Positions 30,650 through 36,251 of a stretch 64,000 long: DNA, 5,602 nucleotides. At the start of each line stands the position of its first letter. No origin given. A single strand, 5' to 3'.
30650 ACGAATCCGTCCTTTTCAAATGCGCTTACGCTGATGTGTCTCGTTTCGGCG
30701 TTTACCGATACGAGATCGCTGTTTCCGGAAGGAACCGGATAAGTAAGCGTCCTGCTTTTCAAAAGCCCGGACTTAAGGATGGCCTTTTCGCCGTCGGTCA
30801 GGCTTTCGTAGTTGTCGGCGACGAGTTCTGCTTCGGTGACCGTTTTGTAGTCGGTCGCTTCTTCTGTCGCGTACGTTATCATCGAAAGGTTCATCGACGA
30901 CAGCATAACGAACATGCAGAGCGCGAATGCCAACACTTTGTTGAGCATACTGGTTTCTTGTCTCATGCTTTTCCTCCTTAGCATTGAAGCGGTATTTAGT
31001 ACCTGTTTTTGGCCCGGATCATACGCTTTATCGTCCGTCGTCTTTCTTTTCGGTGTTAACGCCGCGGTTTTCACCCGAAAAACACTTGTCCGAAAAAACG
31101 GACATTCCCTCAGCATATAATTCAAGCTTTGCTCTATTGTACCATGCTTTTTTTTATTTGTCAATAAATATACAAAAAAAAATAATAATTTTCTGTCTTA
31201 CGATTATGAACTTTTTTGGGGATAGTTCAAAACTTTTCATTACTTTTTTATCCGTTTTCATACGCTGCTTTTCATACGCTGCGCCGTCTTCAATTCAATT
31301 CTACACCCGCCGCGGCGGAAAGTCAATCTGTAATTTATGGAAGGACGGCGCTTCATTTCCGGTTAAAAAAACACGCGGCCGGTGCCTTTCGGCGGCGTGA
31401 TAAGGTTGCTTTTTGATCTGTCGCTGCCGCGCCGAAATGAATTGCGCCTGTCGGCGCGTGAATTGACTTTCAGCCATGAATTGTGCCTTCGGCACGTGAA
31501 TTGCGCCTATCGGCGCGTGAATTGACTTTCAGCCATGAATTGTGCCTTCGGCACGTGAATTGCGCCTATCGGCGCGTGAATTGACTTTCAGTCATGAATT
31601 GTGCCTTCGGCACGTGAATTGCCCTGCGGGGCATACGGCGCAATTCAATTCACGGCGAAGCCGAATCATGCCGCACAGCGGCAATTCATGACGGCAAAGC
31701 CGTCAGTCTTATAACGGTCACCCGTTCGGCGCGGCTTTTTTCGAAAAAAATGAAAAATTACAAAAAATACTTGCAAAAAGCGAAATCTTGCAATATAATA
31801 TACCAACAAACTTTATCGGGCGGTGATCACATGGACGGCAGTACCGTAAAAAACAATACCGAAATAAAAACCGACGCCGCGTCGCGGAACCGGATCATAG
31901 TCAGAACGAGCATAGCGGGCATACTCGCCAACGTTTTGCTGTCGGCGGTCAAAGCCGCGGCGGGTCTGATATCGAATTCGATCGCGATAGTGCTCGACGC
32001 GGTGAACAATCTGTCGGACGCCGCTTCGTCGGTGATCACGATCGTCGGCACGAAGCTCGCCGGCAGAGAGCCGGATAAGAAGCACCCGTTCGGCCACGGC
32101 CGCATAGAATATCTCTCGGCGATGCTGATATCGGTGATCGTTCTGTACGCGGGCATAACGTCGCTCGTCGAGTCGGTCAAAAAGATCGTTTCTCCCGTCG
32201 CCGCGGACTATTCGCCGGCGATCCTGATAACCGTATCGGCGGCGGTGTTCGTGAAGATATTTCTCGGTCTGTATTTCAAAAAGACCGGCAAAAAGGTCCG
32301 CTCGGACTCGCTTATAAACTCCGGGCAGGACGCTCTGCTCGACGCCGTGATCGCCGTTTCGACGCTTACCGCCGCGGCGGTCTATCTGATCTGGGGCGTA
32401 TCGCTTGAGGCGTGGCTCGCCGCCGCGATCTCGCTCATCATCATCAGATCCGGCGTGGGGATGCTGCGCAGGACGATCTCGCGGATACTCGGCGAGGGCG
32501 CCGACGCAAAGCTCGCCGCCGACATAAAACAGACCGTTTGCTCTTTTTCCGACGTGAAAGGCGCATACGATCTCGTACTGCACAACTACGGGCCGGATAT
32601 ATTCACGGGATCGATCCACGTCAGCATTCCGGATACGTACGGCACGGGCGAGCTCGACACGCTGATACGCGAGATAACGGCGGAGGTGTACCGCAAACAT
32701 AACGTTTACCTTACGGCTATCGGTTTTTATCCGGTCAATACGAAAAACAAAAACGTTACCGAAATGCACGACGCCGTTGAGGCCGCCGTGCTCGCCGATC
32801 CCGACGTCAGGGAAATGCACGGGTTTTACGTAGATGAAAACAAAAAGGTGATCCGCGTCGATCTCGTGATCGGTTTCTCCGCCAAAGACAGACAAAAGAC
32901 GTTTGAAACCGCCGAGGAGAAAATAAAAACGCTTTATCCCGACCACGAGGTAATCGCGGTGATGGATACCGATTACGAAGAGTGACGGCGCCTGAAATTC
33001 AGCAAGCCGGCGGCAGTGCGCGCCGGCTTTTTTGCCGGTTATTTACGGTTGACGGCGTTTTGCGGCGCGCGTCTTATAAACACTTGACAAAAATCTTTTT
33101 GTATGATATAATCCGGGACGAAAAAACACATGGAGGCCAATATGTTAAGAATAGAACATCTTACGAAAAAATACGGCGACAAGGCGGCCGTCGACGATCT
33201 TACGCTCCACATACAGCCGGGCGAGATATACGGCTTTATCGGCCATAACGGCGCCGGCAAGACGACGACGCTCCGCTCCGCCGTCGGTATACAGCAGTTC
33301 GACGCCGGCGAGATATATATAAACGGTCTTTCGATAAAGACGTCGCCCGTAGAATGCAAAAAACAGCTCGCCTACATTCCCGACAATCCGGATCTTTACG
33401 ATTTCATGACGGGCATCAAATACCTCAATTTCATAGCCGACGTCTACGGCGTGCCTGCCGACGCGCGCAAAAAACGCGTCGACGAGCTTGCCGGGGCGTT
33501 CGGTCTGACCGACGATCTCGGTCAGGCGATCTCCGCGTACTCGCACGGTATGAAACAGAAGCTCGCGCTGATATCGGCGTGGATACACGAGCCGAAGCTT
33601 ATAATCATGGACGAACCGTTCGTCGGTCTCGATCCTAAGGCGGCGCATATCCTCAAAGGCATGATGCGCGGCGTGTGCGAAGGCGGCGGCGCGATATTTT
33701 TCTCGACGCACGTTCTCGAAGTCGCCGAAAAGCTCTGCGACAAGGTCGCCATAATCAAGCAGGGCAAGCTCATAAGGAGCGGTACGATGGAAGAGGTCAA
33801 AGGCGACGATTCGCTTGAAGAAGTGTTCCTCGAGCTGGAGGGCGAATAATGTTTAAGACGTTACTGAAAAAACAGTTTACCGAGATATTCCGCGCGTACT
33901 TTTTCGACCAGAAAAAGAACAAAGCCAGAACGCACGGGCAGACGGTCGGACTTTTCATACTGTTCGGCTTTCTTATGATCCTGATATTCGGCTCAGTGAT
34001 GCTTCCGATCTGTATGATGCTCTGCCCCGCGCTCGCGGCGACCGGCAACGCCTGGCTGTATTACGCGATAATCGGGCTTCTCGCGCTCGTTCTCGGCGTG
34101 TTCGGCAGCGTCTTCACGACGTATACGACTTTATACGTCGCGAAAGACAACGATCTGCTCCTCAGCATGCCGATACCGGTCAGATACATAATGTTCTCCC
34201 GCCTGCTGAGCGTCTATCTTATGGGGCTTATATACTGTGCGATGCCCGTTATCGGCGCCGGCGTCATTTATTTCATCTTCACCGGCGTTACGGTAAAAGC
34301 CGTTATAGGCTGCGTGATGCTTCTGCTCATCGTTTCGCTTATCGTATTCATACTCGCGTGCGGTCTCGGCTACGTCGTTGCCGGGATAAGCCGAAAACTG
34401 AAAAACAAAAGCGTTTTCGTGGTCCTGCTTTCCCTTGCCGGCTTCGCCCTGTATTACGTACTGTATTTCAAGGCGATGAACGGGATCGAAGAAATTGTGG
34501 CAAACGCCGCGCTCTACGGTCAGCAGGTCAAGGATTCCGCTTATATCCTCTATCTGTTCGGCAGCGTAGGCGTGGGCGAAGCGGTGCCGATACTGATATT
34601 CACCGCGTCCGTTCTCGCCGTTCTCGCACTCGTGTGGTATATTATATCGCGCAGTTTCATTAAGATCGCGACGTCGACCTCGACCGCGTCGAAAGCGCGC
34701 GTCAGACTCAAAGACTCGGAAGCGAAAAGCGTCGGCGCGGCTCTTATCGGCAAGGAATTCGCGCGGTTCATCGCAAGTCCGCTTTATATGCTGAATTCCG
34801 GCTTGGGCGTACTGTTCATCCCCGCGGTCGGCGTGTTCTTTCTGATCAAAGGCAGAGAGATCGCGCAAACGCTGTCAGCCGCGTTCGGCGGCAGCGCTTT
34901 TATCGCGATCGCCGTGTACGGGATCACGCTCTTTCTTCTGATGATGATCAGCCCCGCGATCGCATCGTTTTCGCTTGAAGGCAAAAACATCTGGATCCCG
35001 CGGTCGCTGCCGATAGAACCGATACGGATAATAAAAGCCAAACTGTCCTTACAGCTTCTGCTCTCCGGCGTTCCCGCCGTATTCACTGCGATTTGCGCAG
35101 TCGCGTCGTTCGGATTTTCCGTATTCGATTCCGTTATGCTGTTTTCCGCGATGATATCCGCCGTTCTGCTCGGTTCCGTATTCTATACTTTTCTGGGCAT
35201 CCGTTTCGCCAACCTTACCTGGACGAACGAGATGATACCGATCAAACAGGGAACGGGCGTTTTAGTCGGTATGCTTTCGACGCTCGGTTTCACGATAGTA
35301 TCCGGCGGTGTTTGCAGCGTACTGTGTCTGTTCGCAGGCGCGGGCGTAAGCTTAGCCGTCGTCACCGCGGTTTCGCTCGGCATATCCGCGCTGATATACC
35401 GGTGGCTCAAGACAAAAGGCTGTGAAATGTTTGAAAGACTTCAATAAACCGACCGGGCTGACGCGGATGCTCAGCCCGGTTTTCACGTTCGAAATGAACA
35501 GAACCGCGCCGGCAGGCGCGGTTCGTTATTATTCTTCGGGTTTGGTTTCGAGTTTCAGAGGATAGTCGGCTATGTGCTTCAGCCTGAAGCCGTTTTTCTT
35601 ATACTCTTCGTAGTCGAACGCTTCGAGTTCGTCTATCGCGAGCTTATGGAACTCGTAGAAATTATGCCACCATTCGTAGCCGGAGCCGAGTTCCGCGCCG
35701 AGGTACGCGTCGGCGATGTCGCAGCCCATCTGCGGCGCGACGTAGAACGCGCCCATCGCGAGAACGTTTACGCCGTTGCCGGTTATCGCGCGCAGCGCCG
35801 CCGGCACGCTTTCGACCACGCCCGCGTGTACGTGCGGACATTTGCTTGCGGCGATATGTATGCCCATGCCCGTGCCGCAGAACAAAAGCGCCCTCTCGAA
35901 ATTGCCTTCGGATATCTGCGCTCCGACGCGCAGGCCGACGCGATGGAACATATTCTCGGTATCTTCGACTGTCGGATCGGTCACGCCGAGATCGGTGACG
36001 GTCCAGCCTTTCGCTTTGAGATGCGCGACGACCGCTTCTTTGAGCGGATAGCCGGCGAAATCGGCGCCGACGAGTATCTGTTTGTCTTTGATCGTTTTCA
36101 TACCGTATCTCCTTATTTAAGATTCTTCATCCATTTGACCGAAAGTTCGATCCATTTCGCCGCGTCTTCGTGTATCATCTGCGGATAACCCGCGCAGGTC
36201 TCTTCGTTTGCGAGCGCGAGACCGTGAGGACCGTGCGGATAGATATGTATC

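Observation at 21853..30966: Self-contained cohesin-dockerin set: a 2394-aa dockerin protein followed by two paralogous cohesin-like, membrane-anchored proteins, directly upstream of the fibre locus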

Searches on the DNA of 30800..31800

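Call 91: search_rna_families(source=window, start=30800, end=31800, threshold=evalue, max_evalue=1)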
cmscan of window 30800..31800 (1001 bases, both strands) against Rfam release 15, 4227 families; matches with E-value up to 1: 3.
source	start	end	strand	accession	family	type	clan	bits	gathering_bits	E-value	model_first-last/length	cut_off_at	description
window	31435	31528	+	RF01706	Gut-1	Gene; sRNA;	-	39.8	50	4.3e-06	1-77/77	no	Gut-1 RNA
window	31553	31625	+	RF01706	Gut-1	Gene; sRNA;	-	35.3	50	5.7e-05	1-77/77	no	Gut-1 RNA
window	31642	31714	-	RF01706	Gut-1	Gene; sRNA;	-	20.8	50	0.26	1-77/77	no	Gut-1 RNA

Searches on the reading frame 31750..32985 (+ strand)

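Call 10: search_protein_families(library=pfam, proteins=[window:31750-32985:+], max_evalue=0.01)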
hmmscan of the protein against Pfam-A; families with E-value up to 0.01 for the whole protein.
window:31750-32985:+ (411 aa): 2 families
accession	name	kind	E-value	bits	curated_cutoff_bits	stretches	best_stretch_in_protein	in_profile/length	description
PF01545.26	Cation_efflux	-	1e-37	130.3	26.6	1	55-247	2-198/198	Cation efflux family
PF16916.11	ZT_dimer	-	4.9e-08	33.3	26.7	1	256-319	6-68/78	Dimerisation domain of Zinc Transporter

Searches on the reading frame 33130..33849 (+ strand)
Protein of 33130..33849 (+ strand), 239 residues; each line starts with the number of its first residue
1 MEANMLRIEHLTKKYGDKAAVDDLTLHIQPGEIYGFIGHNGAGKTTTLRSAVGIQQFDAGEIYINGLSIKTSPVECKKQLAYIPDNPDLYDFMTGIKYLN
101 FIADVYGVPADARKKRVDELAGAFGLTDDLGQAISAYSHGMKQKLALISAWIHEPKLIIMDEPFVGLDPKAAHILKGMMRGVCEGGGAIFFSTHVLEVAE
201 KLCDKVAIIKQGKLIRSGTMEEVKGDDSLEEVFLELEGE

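Call 10: search_protein_families(library=pfam, proteins=[window:33130-33849:+], max_evalue=0.01)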
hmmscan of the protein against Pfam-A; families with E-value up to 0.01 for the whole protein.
window:33130-33849:+ (239 aa): 2 families
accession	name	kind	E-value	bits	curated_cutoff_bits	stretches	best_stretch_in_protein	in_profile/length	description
PF00005.33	ABC_tran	-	1.7e-25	90.7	25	1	22-164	2-136/137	ABC transporter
PF13304.12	AAA_21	-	1.2e-11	45.7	27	1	124-194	225-298/304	AAA domain, putative AbiEii toxin, Type IV TA system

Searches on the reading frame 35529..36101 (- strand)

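Call 10: search_protein_families(library=pfam, proteins=[window:35529-36101:-], max_evalue=0.01)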
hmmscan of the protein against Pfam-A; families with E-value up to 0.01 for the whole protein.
window:35529-36101:- (190 aa): 1 family
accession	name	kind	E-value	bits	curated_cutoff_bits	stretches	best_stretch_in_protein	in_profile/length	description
PF02502.23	LacAB_rpiB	-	1.6e-27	96.6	24.7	1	9-138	1-126/138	Ribose/Galactose Isomerase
